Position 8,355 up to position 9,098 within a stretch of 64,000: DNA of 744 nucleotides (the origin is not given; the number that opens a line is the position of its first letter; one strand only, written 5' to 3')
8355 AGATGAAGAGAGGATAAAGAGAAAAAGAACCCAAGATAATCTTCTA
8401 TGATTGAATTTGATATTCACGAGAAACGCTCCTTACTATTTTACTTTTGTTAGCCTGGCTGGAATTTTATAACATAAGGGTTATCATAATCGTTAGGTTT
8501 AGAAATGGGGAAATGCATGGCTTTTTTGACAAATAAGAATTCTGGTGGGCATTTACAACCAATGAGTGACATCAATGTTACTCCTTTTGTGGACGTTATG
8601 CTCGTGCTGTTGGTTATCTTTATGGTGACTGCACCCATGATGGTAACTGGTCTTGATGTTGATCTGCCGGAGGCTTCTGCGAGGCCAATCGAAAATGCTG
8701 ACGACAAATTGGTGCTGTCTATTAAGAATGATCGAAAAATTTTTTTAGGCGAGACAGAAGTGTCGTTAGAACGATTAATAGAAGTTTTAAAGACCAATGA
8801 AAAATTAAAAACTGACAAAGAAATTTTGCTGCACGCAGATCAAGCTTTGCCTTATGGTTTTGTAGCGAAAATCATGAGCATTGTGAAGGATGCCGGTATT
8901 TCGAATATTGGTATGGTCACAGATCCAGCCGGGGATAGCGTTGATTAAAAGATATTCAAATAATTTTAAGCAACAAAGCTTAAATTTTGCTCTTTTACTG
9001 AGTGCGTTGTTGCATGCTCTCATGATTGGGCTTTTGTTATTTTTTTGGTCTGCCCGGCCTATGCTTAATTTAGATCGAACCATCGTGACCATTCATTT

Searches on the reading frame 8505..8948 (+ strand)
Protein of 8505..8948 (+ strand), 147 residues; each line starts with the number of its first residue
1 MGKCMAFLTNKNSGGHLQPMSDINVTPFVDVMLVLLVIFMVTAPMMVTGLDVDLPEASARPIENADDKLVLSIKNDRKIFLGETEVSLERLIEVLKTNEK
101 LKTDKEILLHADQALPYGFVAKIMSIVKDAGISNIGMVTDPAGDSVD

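Call 25: search_protein_families(library=pfam, proteins=[window:8505-8948:+], max_evalue=0.00001)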
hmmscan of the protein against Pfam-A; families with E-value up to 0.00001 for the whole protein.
window:8505-8948:+ (147 aa): 1 family
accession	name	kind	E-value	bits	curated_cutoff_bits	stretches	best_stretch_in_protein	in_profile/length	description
PF02472.21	ExbD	-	1.8e-30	106.1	25.4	1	20-141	5-127/128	Biopolymer transport protein ExbD/TolR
